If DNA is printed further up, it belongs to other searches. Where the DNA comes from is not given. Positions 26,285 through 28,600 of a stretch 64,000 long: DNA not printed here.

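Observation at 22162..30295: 8-kb accessory/defense island inserted between the lipid A genes and the LPS-core glycosyltransferase genes, built as a chain of repeat-bracketed cassettes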

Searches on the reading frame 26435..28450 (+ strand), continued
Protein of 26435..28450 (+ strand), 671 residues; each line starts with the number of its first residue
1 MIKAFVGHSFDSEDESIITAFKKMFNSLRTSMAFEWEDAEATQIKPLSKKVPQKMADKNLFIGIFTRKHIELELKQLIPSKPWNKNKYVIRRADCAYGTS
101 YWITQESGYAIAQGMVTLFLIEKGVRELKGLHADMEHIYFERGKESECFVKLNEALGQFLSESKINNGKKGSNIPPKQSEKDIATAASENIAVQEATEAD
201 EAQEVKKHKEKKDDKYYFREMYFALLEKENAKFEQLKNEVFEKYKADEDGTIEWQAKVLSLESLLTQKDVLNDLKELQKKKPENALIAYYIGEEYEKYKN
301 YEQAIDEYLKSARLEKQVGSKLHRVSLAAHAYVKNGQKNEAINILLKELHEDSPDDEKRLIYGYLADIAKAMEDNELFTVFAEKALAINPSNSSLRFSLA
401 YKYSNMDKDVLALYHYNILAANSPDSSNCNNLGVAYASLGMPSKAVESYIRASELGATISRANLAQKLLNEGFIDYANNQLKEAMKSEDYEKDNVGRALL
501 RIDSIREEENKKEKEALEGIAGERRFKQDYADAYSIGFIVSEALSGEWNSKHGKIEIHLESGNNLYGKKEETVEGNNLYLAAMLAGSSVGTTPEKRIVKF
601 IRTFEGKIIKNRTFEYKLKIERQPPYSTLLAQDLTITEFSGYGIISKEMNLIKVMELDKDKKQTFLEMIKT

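Call 49: predict_structure(alignment_id=A1)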
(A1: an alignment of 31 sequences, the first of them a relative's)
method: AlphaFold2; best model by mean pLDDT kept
length: 671 residues; sequences in the alignment: 31
mean_pLDDT: 80.8   pTM: 0.62
mean pLDDT of the five models: 80.8, 80.8, 79.9, 79.2, 78.1
residues with pLDDT >= 90: 312; 70-90: 215; 50-70: 70; < 50: 74
segments of 3 or more residues with pLDDT < 50: 165-209, 577-593
pLDDT, mean of each block of 10 residues (from residue 1): 88 88 86 82 60 81 89 81 78 81 81 84 79 71 84 82 48 31 34 34 35 87 91 95 91 95 91 96 95 96 98 94 97 96 94 90 97 95 96 94 94 95 83 89 83 62 55 63 64 60 81 92 95 91 92 92 91 59 38 62 94 95 66 77 95 93 92 90
secondary structure, 60 per line:
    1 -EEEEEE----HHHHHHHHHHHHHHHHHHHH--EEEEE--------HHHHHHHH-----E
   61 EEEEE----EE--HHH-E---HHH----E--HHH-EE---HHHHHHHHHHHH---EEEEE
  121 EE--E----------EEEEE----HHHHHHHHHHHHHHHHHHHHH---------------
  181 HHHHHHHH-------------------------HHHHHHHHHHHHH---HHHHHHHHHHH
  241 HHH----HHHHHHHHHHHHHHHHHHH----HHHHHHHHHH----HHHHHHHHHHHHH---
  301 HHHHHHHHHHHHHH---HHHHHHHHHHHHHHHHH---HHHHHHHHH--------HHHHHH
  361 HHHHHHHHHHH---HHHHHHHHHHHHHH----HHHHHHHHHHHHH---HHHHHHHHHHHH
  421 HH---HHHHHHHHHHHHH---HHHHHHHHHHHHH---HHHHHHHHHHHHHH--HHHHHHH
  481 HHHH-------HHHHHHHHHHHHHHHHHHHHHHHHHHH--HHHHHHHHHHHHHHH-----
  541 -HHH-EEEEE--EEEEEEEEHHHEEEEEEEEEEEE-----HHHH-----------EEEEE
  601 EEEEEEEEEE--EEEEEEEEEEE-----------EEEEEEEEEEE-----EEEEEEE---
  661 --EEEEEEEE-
elements in order: E2-7 H12-31 E34-38 H47-54 E60-65 H101-112 E116-122 E136-140 H145-165 H181-188 H214-226 H230-243 H248-266 H271-280 H285-297 H301-314 H318-334 H338-346 H355-371 H375-388 H393-405 H409-422 H426-438 H442-454 H458-471 H474-484 H492-518 H521-535 E546-550 E553-560 E564-575 H581-584 E596-610 E613-623 E635-645 E651-657 E663-670

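Call 51: fold_search(model_id=the predicted structure, library=pdb)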
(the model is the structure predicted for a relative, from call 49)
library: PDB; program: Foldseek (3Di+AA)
matches with E <= 10: 1467; with E <= 0.001: 204
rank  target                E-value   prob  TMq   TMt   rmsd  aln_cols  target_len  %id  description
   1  8dtg_B                3.6e-08  1.00  0.25  0.23  19.4       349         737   19  Cryo-EM structure of Arabidopsis SPY alternative conformation 1 (released 2023-03-08)
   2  8chy                  5.4e-08  1.00  0.26  0.58  12.4       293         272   20  Crystal structure of an 8-repeat consensus TPR superhelix with Zinc. (released 2024-02-21)
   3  1w3b_B                6.0e-08  1.00  0.30  0.50  12.2       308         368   19  The superhelical TPR domain of O-linked GlcNAc transferase reveals structural similarities to importin alpha. (released 2004-09-09)
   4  9qhc_B                7.6e-08  1.00  0.26  0.57  12.5       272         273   22  Crystal structure of 8-repeat CTPR protein with eliminated coordination sites (released 2025-10-22)
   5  8dtg_A                1.7e-07  1.00  0.24  0.21  19.3       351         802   19  Cryo-EM structure of Arabidopsis SPY alternative conformation 1 (released 2023-03-08)
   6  9qhc_A                2.7e-07  1.00  0.28  0.59   8.1       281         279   20  Crystal structure of 8-repeat CTPR protein with eliminated coordination sites (released 2025-10-22)
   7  9qhb                  3.0e-07  1.00  0.28  0.60   6.6       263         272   19  Crystal structure of 16-repeat CTPR protein with eliminated coordination sites (released 2025-10-22)
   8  8dtf_A                3.6e-07  1.00  0.24  0.21  18.5       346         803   19  Cryo-EM structure of the full length Arabidopsis SPY with complete TPRs (released 2023-03-08)
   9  8dth_A                6.3e-07  1.00  0.24  0.22  18.3       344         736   19  Cryo-EM structure of Arabidopsis SPY alternative conformation 2 (released 2023-03-08)
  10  1w3b_A                8.4e-07  1.00  0.29  0.47  15.1       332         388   18  The superhelical TPR domain of O-linked GlcNAc transferase reveals structural similarities to importin alpha. (released 2004-09-09)
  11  7y4i_A                9.2e-07  1.00  0.24  0.20  18.7       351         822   18  Crystal structure of SPINDLY in complex with GDP (released 2022-12-07)
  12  8dth_B                1.3e-06  1.00  0.24  0.23  18.3       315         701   19  Cryo-EM structure of Arabidopsis SPY alternative conformation 2 (released 2023-03-08)
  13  7y4i_B                1.5e-06  1.00  0.24  0.20  18.6       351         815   20  Crystal structure of SPINDLY in complex with GDP (released 2022-12-07)
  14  6eou                  4.0e-06  1.00  0.27  0.48  11.1       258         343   21  O-GlcNAc transferase TPR domain with the intellectual disability associated mutation L254F (released 2018-05-09)
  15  2xpi_D                4.8e-06  1.00  0.24  0.30   7.9       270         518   13  Crystal structure of APC/C hetero-tetramer Cut9-Hcn1 (released 2011-03-30)
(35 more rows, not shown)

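Call 52: search_solved_structures(query=A1, max_evalue=1)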
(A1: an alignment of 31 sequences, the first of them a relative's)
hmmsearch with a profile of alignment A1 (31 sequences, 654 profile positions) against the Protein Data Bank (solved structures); distinct sequences matched with E-value up to 1: 145 (the best 60 are shown).
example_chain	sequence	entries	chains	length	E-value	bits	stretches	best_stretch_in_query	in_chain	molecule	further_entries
9qhb_A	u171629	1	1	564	6e-28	101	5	270-474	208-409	Engineered tetratricopeptide repeat protein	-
8bu0_A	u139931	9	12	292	4.7e-22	81.5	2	270-487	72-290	Consensus tetratricopeptide repeat protein | Crystal structure of an 8-repeat consensus TPR superhelix with Zinc. | Monomer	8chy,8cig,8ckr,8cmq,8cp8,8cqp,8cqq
9qhc_A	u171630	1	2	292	1.8e-14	56.4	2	269-487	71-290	Engineered tetratricopeptide repeat protein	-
7obi_A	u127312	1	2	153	1e-12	50.6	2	347-443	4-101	CTPR-rv4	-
7ntf_A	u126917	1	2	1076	4e-12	48.7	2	312-475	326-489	Isoform 1 of UDP-N-acetylglucosamine--peptide N-acetylglucosaminyltransferase 110 kDa subu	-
7yeh_B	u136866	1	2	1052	4.1e-12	48.6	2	312-475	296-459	UDP-N-acetylglucosamine--peptide N-acetylglucosaminyltransferase 110 kDa subunit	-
7yea_A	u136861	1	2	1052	5e-12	48.4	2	315-475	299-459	UDP-N-acetylglucosamine--peptide N-acetylglucosaminyltransferase 110 kDa subunit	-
1w3b_A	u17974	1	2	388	2.2e-10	42.9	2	369-475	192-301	UDP-N-ACETYLGLUCOSAMINE--PEPTIDE N-ACETYLGLUCOSAMINYLTRANSFERASE 110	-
7y4i_A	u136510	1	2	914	2.3e-10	42.9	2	347-473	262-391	Probable UDP-N-acetylglucosamine--peptide N-acetylglucosaminyltransferase SPINDLY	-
6eou_A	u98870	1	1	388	2.4e-10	42.8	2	369-474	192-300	UDP-N-acetylglucosamine--peptide N-acetylglucosaminyltransferase 110 kDa subunit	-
8dtf_A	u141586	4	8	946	2.4e-10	42.8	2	347-473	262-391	Probable UDP-N-acetylglucosamine--peptide N-acetylglucosaminyltransferase SPINDLY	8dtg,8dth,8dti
6xt9_D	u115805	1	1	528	1.5e-08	36.9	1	192-402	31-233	Bardet-Biedl syndrome 4 protein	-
6vbu_4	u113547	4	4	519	3.6e-08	35.6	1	204-402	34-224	Bardet-Biedl syndrome 4 protein homolog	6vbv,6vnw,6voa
8ch0_A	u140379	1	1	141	3.7e-08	35.6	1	352-474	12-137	Consensus tetratricopeptide repeat protein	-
9gzg_A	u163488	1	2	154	4.4e-08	35.3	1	275-420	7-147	Engineered CTPR protein with glutamic acids for conductivity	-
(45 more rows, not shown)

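Call 91: search_protein_representatives(alignment_id=A1)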
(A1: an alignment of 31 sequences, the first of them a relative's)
Query: 31 sequences, 654 profile positions. Proteins with E-value up to 0.001 (for the whole library): 30449; up to 1e-10: 4538; up to 1e-30: 1584. The best 150 are listed.
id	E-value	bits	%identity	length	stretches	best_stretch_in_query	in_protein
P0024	2.8e-256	868.7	-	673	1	1-652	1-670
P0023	1.5e-248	843.1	-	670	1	1-653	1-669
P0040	7.0e-236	801.3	-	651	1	1-653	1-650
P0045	2.8e-227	772.8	-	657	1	1-652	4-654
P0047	2.8e-215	733.2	-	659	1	1-653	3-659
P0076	2.7e-214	729.9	-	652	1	2-653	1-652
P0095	3.5e-203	693.2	-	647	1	2-653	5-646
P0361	6.0e-200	682.5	-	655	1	1-653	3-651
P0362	4.1e-199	679.8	-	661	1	1-653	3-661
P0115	3.7e-198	676.6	-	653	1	2-653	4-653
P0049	5.8e-196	669.4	-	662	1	2-652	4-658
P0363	1.3e-194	664.9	-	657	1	2-651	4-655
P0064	2.3e-194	664.1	-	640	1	1-653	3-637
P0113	3.4e-191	653.6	-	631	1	2-653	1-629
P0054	3.3e-184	630.5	-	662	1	2-650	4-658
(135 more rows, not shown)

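Call 95: search_dna_similar(query=window:26435-28450:+, collection=plasmids, mode=protein, max_evalue=0.00001, max_rows=15)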
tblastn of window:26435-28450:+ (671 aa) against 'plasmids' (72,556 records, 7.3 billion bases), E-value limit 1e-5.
No match.

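Call 96: search_dna_similar(query=window:26435-28450:+, collection=phages, mode=protein, max_evalue=0.00001, max_rows=15)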
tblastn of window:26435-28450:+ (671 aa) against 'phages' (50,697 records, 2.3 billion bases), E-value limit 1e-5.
No match.

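Call 117: fold_search(model_id=the predicted structure, library=viral)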
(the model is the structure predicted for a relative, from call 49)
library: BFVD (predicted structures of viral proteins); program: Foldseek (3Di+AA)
matches with E <= 10: 626; with E <= 0.001: 28
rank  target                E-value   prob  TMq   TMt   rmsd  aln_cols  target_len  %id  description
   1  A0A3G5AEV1            5.1e-06  1.00  0.25  0.32  22.7       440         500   15  Uncharacterized protein [Hyperionvirus sp.]
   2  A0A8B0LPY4            2.5e-05  1.00  0.21  0.45  16.1       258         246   15  Tetratricopeptide repeat protein [uncultured archaeal virus]
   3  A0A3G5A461            3.3e-05  1.00  0.27  0.37  16.5       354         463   15  RING-type domain-containing protein [Harvfovirus sp.]
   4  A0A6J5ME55            4.0e-05  1.00  0.18  0.20   5.8       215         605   15  Glycosyltransferase, DXD sugar-binding motif [uncultured Caudovirales phage]
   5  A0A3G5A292            6.2e-05  1.00  0.18  0.27  19.6       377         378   18  Sel1 repeat family protein [Harvfovirus sp.]
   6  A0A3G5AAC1            9.0e-05  1.00  0.28  0.40  18.8       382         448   16  UDP-N-acetylglucosamine--peptide N-acetylglucosaminyltransferase SPINDLY [Hyperionvirus sp.]
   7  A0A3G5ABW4            9.0e-05  1.00  0.18  0.30  15.1       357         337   18  Uncharacterized protein [Hyperionvirus sp.]
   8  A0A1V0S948            1.0e-04  1.00  0.21  0.31  17.2       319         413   19  TPR repeat protein [Catovirus CTV1]
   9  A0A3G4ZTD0            1.2e-04  1.00  0.23  0.45   9.1       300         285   17  HCP-like protein (Fragment) [Edafosvirus sp.]
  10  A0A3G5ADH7            1.3e-04  1.00  0.20  0.55   6.2       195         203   19  Sel1 repeat family protein [Hyperionvirus sp.]
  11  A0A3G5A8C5            1.4e-04  1.00  0.21  0.40  14.3       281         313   17  Gamma-soluble NSF attachment protein [Homavirus sp.]
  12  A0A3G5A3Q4            1.7e-04  1.00  0.23  0.43  11.1       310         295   16  Sel1 repeat family protein [Harvfovirus sp.]
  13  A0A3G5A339            1.8e-04  1.00  0.22  0.39  18.1       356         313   15  Tetratricopeptide repeat protein [Harvfovirus sp.]
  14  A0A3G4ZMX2            2.2e-04  1.00  0.23  0.21  16.0       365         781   16  RING-type domain-containing protein [Terrestrivirus sp.]
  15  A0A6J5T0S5            2.3e-04  1.00  0.21  0.18   4.3       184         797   20  Glycosyltransferase, DXD sugar-binding motif [uncultured Caudovirales phage]
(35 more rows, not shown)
